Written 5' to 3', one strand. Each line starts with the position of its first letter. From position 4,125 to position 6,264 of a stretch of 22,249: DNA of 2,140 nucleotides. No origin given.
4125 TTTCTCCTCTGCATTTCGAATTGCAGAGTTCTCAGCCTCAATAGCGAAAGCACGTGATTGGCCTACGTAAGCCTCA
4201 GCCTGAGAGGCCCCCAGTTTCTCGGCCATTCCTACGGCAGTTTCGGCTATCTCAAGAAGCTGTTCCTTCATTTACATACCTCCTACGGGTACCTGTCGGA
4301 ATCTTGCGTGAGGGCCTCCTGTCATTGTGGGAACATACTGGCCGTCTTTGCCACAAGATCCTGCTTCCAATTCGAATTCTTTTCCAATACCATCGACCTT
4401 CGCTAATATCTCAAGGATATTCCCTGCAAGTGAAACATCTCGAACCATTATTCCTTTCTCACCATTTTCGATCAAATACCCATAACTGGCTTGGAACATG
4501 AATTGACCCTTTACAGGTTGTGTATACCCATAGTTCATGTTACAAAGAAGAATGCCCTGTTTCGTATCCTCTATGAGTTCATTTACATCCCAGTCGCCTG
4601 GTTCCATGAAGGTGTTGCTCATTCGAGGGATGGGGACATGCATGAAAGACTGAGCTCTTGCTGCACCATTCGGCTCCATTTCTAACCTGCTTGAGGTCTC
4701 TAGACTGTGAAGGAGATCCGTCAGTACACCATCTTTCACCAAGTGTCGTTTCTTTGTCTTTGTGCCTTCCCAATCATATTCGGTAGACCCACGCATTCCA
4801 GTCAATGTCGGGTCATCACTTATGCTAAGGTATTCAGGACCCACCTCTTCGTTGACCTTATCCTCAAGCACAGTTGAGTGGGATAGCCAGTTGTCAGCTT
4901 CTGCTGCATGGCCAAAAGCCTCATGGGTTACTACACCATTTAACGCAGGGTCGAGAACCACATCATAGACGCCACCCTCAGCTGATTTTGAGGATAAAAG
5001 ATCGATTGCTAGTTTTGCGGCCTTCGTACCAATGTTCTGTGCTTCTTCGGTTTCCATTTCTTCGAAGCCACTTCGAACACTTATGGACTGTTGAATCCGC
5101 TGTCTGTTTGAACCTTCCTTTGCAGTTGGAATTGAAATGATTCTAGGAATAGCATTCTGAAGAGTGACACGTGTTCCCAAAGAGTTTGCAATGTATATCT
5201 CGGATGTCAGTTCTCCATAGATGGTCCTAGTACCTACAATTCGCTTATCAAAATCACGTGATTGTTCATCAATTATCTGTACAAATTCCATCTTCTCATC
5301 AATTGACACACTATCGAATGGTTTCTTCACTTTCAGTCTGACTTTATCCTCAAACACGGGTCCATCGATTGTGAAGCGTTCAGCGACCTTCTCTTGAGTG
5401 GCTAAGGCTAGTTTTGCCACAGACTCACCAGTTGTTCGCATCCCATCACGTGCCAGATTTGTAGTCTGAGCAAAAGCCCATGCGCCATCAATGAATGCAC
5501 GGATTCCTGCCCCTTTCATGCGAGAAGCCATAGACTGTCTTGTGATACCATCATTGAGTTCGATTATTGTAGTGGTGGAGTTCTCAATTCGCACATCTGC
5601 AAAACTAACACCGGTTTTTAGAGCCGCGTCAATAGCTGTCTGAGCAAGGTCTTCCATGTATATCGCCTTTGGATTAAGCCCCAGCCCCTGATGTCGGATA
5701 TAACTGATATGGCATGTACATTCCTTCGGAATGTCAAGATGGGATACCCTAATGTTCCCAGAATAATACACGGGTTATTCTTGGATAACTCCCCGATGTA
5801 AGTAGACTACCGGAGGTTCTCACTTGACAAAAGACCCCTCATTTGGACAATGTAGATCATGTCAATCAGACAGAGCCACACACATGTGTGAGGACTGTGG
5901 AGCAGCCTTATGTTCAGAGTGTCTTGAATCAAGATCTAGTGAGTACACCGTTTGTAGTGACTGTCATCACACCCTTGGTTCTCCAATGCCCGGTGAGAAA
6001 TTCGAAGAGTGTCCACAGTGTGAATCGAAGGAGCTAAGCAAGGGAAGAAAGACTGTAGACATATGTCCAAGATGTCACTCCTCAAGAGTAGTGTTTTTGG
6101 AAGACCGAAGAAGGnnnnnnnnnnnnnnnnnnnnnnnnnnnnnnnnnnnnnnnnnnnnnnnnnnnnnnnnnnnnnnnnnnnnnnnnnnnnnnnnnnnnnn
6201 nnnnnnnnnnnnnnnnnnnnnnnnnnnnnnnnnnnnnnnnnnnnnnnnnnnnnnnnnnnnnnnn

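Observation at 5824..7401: Uncharacterised zinc-finger plus PH/GRAM/GLUE-like protein inside the ESCRT block: a candidate separately encoded GLUE-type cargo or membrane adaptor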

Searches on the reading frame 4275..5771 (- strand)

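Call 5: search_protein_families(library=pfam, proteins=[window:4275-5771:-], max_evalue=1)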
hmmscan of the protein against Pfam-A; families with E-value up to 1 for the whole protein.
window:4275-5771:- (499 aa): 4 families
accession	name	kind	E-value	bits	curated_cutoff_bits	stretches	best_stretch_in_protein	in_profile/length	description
PF19289.4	PmbA_TldD_3rd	-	9.8e-63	211.7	22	1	267-498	2-220/220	PmbA/TldA metallopeptidase C-terminal domain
PF19290.4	PmbA_TldD_2nd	-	4.4e-11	43.6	20.9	1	150-259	1-109/109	PmbA/TldA metallopeptidase central domain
PF01523.21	PmbA_TldD_1st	-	1.3e-08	35.3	20.9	1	58-121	1-64/65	PmbA/TldA metallopeptidase domain 1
PF18456.6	CmlA_N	-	0.25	11.1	25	1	120-161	157-198/232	Diiron non-heme beta-hydroxylase N-terminal domain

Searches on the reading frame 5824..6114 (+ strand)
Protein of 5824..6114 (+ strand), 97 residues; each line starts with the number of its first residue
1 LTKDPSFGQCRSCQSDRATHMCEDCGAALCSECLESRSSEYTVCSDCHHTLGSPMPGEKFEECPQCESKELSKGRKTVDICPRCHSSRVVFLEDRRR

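Call 34: search_protein_families(library=pfam, proteins=[window:5824-6114:+], max_evalue=10)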
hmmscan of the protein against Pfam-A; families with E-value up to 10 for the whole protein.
seq(97 aa): 16 families
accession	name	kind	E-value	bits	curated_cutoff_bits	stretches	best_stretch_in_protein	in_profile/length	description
PF12773.13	DZR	-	6.9e-05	23.4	27.3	2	30-84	1-44/45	Double zinc ribbon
PF23145.1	Zf_2nd_IFT121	-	0.0079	16.3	25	1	52-87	7-43/45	IFT121, second zinc finger domain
PF00643.29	zf-B_box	-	0.034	14.7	24.1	1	9-35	5-31/42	B-box zinc finger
PF12760.12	Zn_ribbon_IS1595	-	0.052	13.9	25.4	1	80-97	20-37/46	Transposase zinc-ribbon domain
PF21368.3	AI2M-like_HNH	-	0.24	11.8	23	1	67-85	31-49/49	AI2M/AI1M-like, HNH endonuclease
PF01363.27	FYVE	-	0.33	11.5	27.8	0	3-84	4-61/67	FYVE zinc finger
PF18912.6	DZR_2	-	0.66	10.3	27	1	62-87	9-30/56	Double zinc ribbon domain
PF08271.17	Zn_Ribbon_TF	-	1.3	9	29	1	80-91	2-13/43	TFIIB zinc-binding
PF01096.23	Zn_ribbon_TFIIS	-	1.5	9.2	21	1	81-93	3-15/39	Transcription factor S-II (TFIIS)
PF02318.22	FYVE_2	-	2.2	8.9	27.2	1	61-91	80-107/118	FYVE-type zinc finger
PF22586.1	ANCHR-like_BBOX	-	2.4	8.8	27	1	10-42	2-33/39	ANCHR-like B-box zinc-binding domain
PF25080.1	zf_RING-like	-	2.5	8.6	27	0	10-66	6-48/48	RING zinc finger-like domain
PF08063.17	Zn_ribbon_PADR1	-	2.7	8.3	25.1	1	80-91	4-15/42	PADR1 domain, zinc ribbon fold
PF14319.11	Zn_Tnp_IS91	-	5.6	7.5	26.3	1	40-70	37-66/90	Transposase zinc-binding domain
PF09723.15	Zn_ribbon_8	-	7.4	7.1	34.4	2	44-73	8-39/41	Zinc ribbon domain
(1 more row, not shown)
